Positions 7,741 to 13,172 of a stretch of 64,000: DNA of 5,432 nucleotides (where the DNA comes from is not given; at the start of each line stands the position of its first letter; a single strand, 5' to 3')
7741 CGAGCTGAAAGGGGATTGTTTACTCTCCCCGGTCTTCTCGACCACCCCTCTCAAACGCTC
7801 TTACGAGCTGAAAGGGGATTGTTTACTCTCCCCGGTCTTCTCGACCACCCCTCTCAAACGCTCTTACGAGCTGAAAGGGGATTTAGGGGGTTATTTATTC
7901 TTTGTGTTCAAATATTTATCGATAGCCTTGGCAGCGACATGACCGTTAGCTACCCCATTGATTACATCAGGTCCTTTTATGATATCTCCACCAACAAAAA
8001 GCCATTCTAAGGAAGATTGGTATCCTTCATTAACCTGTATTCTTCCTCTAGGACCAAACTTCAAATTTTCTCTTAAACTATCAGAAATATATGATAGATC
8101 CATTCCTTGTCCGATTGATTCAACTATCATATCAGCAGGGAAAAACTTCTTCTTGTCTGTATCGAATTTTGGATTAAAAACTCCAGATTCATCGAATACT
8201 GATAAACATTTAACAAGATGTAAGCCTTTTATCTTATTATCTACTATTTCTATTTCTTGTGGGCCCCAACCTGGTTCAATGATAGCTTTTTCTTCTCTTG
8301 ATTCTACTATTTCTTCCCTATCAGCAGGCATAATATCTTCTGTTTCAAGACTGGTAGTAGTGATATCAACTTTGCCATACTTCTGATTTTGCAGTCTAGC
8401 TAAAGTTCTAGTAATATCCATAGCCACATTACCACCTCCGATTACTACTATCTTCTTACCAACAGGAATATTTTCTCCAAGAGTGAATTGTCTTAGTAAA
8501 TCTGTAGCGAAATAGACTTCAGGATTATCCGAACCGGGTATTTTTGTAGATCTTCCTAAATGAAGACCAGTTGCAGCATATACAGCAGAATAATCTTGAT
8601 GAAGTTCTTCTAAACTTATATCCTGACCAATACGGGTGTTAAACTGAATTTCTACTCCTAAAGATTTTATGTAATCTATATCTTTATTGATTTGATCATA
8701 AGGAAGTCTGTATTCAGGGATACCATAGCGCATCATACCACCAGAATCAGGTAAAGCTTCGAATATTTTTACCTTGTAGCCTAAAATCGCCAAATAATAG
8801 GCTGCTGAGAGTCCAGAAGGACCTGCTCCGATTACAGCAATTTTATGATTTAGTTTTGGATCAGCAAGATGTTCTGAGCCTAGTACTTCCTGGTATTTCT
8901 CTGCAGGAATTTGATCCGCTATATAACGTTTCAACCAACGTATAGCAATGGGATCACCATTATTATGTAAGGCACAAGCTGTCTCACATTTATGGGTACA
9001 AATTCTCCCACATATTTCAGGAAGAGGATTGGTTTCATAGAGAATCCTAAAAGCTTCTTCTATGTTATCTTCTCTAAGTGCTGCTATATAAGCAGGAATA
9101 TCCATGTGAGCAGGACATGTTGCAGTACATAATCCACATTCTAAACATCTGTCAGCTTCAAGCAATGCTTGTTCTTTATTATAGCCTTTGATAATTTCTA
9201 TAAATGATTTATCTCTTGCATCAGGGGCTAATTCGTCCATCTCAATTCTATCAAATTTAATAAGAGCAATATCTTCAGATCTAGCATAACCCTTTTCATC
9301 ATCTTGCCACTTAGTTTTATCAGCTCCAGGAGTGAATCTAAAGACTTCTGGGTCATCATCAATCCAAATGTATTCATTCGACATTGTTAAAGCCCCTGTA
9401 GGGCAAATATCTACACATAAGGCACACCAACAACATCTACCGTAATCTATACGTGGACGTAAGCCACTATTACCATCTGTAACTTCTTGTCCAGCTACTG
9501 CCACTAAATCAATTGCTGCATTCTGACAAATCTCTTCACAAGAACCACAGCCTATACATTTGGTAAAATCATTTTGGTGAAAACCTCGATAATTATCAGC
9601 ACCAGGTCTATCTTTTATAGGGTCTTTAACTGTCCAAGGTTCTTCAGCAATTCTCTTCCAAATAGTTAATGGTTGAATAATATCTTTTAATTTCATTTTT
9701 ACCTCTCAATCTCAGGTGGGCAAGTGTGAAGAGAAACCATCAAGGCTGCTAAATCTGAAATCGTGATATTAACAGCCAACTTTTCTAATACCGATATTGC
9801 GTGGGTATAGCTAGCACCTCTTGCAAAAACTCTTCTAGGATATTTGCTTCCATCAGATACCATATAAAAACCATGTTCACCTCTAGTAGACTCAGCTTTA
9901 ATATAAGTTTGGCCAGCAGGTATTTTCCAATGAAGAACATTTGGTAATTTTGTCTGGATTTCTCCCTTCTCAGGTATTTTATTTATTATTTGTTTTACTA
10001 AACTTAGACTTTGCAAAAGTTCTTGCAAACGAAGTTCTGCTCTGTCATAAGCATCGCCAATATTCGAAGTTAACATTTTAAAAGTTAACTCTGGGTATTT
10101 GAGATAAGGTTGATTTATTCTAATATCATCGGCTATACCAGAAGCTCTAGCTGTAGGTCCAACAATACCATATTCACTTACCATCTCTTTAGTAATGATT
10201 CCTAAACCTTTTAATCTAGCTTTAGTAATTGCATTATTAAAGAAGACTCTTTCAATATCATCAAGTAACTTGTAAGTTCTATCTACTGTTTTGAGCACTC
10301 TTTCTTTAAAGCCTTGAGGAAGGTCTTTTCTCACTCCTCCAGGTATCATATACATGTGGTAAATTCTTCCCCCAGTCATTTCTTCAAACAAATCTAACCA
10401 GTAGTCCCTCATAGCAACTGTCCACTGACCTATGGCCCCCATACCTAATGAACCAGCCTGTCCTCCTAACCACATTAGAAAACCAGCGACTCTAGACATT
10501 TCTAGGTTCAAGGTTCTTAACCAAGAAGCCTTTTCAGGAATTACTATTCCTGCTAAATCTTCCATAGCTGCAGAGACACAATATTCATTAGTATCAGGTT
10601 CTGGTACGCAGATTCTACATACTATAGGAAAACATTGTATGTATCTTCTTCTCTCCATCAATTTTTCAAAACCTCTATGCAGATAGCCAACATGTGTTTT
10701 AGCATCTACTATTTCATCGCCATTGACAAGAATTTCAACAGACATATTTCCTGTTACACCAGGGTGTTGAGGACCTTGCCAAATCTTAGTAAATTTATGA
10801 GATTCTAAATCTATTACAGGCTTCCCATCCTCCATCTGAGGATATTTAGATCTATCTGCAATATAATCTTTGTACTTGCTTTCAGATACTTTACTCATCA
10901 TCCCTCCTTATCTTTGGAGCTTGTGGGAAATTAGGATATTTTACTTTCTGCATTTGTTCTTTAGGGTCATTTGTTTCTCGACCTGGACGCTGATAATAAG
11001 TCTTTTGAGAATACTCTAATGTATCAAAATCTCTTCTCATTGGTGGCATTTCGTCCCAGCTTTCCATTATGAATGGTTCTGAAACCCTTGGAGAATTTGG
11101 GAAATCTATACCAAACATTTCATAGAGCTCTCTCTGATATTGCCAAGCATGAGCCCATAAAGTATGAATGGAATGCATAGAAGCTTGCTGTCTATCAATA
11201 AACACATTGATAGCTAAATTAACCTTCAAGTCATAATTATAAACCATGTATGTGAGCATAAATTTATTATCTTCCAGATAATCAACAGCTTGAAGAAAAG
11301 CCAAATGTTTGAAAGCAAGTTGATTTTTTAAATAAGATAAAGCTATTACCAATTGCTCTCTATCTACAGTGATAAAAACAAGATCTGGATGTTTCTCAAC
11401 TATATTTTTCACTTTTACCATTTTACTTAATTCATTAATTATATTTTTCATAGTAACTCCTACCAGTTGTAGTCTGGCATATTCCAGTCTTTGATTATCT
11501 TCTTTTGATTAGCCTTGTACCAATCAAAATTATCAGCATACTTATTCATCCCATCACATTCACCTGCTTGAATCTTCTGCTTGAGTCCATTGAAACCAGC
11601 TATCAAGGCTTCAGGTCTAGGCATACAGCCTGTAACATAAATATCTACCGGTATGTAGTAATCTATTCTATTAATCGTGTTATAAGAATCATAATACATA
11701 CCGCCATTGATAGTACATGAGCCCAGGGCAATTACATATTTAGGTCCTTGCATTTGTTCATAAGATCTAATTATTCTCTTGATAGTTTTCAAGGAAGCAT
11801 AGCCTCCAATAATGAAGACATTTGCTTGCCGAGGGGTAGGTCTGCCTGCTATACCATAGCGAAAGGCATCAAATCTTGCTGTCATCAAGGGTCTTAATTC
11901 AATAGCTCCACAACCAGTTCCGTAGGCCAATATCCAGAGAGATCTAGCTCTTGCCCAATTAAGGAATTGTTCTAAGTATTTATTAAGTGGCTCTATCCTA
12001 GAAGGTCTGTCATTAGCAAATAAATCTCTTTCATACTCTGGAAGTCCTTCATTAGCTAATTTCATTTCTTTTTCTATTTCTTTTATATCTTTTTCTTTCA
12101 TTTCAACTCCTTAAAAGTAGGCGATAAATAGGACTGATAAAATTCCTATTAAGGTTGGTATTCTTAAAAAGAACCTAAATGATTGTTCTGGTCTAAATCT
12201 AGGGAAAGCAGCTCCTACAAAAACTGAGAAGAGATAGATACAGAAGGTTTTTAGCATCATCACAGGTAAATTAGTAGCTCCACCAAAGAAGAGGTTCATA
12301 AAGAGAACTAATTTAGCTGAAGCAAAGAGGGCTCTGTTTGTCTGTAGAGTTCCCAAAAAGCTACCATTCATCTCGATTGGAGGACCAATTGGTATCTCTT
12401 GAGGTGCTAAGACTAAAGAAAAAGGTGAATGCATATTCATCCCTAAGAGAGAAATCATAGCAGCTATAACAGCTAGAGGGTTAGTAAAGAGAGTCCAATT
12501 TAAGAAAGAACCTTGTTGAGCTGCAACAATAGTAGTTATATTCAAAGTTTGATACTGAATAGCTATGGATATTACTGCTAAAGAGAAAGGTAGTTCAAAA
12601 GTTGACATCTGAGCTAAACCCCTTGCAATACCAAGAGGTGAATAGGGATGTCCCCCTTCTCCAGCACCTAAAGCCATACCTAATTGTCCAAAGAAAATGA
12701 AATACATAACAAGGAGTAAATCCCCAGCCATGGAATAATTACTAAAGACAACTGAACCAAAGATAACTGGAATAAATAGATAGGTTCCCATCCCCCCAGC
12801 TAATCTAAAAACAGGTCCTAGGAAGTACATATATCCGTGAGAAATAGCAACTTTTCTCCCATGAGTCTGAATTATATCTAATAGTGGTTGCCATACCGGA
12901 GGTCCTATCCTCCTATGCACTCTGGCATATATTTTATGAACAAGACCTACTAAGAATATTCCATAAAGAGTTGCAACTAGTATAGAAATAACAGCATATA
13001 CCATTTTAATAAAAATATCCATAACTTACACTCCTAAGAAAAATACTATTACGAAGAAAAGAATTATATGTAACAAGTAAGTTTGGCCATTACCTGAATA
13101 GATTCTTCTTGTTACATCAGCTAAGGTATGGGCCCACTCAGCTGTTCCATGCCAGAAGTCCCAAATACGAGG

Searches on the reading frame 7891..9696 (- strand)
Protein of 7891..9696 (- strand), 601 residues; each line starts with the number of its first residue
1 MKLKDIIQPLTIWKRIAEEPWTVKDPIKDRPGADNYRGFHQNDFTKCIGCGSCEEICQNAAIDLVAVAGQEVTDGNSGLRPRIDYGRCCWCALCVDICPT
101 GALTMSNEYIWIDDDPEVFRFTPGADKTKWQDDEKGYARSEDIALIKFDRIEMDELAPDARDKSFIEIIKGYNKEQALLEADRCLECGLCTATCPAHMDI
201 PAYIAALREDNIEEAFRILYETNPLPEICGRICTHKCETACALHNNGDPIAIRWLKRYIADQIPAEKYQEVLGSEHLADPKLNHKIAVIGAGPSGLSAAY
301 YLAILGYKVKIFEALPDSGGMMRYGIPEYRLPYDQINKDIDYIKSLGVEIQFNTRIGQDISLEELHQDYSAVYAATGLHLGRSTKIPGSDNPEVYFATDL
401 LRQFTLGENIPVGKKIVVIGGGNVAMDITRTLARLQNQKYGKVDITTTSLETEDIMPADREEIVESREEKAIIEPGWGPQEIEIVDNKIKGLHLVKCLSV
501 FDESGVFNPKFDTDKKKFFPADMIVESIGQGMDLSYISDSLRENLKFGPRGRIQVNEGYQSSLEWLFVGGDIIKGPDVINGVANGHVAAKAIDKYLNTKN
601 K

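Call 67: search_protein_families(library=pfam, max_evalue=0.00001, proteins=[window:7891-9696:-])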
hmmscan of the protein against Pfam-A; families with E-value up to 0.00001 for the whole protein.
window:7891-9696:- (601 aa): 12 families
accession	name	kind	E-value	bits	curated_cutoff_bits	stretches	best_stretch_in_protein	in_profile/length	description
PF14691.11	Fer4_20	-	6.2e-32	110.2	25.8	1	162-265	2-110/113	Dihydroprymidine dehydrogenase domain II, 4Fe-4S cluster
PF07992.20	Pyr_redox_2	-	5.4e-22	79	26.1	1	285-577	2-282/291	Pyridine nucleotide-disulphide oxidoreductase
PF12838.12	Fer4_7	-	2.5e-12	47.5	27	1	46-102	1-52/52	4Fe-4S dicluster domain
PF00037.32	Fer4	-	3.8e-10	39.6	21.1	0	43-62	4-23/24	4Fe-4S binding domain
PF14697.11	Fer4_21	-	6.9e-09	36.2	35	1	45-105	6-59/59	4Fe-4S dicluster domain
PF13187.11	Fer4_9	-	2.5e-08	34.2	27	1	46-102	1-51/52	4Fe-4S dicluster domain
PF13450.12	NAD_binding_8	-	3.9e-08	33.9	21.9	1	288-323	1-36/68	NAD(P)-binding Rossmann-like domain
PF00070.33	Pyr_redox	-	4.9e-08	33.8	22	0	285-316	1-32/82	Pyridine nucleotide-disulphide oxidoreductase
PF13534.11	Fer4_17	-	9.9e-08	32.9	22.2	0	173-199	35-61/61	4Fe-4S dicluster domain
PF13484.11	Fer4_16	-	1e-07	33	30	0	87-109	1-22/66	4Fe-4S double cluster binding domain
PF01946.23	Thi4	-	5.1e-06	26.3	26.2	0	284-322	18-57/235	Thi4 family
PF12797.12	Fer4_2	-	7.3e-06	26.1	24.5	0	179-196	5-22/22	4Fe-4S binding domain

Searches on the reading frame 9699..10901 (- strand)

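Call 67: search_protein_families(library=pfam, max_evalue=0.00001, proteins=[window:9699-10901:-])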
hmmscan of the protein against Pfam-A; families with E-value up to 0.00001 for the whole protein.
window:9699-10901:- (400 aa): 1 family
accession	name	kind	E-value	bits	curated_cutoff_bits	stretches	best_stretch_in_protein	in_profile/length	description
PF00346.24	Complex1_49kDa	-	4.2e-65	220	24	2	154-320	4-169/271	Respiratory-chain NADH dehydrogenase, 49 Kd subunit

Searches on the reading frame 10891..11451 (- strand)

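Call 67: search_protein_families(library=pfam, max_evalue=0.00001, proteins=[window:10891-11451:-])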
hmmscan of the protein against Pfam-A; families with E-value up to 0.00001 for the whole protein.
window:10891-11451:- (186 aa): 1 family
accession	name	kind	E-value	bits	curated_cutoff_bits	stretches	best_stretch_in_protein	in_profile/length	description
PF00329.25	Complex1_30kDa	-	3.7e-25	89.3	22.5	1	27-146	1-122/124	Respiratory-chain NADH dehydrogenase, 30 Kd subunit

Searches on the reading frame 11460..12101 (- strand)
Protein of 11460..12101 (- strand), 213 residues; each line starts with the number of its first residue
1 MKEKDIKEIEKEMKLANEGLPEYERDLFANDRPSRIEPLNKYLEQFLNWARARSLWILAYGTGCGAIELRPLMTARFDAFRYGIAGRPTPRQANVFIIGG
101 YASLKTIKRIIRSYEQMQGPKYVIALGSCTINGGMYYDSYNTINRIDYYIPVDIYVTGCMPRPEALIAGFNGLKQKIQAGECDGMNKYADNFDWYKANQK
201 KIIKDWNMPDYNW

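Call 67: search_protein_families(library=pfam, max_evalue=0.00001, proteins=[window:11460-12101:-])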
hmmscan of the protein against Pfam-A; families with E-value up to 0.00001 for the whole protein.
window:11460-12101:- (213 aa): 1 family
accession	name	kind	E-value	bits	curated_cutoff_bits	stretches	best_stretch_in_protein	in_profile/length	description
PF01058.29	Oxidored_q6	-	6e-21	75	27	1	63-170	3-125/128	NADH ubiquinone oxidoreductase, 20 Kd subunit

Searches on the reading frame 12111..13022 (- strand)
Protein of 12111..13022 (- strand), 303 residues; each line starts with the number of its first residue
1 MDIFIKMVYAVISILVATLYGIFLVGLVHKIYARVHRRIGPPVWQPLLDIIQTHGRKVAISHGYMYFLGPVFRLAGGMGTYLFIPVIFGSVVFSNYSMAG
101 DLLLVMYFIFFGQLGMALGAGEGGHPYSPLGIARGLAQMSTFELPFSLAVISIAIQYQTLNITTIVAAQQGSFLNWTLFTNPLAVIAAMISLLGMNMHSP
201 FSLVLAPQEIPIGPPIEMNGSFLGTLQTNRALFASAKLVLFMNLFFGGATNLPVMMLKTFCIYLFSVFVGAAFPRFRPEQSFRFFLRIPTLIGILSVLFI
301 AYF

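Call 67: search_protein_families(library=pfam, max_evalue=0.00001, proteins=[window:12111-13022:-])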
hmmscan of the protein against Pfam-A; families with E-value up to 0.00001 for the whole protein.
window:12111-13022:- (303 aa): 1 family
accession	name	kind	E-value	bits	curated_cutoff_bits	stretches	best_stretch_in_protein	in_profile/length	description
PF00146.26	NADHdh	-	4.5e-43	148.2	27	1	11-300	4-297/298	NADH dehydrogenase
